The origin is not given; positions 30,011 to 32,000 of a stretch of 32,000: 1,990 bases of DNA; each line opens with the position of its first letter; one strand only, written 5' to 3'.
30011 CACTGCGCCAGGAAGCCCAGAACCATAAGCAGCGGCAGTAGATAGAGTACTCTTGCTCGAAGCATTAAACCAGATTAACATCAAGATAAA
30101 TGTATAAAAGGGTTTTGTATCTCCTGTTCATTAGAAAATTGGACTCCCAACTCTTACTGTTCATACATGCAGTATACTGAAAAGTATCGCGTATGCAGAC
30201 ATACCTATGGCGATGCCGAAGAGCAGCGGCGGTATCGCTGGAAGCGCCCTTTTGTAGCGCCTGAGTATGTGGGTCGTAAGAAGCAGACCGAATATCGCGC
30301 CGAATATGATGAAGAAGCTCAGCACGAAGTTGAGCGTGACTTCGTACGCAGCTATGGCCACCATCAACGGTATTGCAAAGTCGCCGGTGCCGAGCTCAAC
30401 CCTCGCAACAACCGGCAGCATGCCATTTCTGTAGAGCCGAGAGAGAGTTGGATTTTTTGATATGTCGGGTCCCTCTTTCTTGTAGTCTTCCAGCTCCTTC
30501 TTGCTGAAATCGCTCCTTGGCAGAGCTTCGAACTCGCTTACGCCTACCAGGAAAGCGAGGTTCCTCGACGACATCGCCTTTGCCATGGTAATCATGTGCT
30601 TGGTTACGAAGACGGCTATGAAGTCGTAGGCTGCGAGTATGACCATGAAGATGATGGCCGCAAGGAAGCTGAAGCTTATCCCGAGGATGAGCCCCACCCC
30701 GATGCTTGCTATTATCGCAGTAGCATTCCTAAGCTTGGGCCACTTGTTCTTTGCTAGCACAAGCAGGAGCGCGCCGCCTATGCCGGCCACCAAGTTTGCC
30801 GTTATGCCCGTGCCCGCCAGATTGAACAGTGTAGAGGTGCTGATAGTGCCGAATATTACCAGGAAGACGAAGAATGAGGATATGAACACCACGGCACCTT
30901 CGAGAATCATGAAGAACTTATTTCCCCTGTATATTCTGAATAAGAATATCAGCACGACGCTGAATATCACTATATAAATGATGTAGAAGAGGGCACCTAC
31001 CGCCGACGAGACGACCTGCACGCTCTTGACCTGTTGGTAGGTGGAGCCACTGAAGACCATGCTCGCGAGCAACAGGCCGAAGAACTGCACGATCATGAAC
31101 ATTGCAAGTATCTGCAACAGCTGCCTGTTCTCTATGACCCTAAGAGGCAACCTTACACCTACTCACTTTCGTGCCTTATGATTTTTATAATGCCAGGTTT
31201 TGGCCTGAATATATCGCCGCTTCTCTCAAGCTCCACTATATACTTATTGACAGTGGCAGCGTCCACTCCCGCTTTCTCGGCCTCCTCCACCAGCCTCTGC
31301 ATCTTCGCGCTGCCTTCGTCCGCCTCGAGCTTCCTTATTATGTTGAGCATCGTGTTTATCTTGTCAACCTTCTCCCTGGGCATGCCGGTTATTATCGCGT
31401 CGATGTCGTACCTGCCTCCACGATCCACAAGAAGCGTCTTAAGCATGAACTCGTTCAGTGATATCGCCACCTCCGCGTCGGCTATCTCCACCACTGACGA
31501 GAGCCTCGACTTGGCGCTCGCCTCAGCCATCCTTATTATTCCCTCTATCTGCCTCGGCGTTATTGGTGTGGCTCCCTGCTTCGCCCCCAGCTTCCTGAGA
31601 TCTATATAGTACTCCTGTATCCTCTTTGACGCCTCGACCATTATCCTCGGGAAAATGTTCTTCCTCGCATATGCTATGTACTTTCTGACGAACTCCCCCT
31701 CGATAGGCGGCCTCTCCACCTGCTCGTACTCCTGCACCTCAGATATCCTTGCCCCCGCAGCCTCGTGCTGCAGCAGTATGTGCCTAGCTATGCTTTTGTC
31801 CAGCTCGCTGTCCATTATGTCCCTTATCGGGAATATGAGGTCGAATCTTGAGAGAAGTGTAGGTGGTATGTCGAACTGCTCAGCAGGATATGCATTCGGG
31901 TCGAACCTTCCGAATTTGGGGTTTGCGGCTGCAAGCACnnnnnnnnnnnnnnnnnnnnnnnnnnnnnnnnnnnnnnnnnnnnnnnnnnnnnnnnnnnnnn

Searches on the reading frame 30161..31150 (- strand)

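Call 11: search_protein_families(library=pfam, proteins=[window:30161-31150:-], max_evalue=0.001)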
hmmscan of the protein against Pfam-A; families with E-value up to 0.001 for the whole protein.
window:30161-31150:- (329 aa): 2 families
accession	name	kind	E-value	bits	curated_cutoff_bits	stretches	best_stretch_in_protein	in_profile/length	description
PF06550.16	SPP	-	1.4e-21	77.7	23.9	1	16-317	2-274/283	Signal-peptide peptidase, presenilin aspartyl protease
PF01080.22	Presenilin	-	1.8e-06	27.4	34.3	1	235-321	327-398/408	Presenilin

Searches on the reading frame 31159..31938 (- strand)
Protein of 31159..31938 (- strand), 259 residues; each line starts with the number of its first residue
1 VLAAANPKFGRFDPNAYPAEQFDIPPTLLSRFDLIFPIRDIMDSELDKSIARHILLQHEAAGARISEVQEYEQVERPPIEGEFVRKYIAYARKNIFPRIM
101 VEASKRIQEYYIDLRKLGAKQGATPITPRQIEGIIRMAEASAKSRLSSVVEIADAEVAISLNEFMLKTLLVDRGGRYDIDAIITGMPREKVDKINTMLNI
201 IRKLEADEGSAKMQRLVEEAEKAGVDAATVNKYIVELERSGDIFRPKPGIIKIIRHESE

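Call 11: search_protein_families(library=pfam, proteins=[window:31159-31938:-], max_evalue=0.001)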
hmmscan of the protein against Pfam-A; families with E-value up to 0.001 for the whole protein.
window:31159-31938:- (259 aa): 3 families
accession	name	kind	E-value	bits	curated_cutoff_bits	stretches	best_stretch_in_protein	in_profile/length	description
PF17855.7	MCM_lid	-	2.1e-24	86.3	27.4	1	82-162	1-83/87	MCM AAA-lid domain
PF00493.29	MCM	-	2.8e-17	63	23.3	1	1-58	167-224/224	MCM P-loop domain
PF21100.3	MCM_C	-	0.00011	22.4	27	0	197-247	7-57/64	MCM protein C-terminal winged helix-turn-helix domain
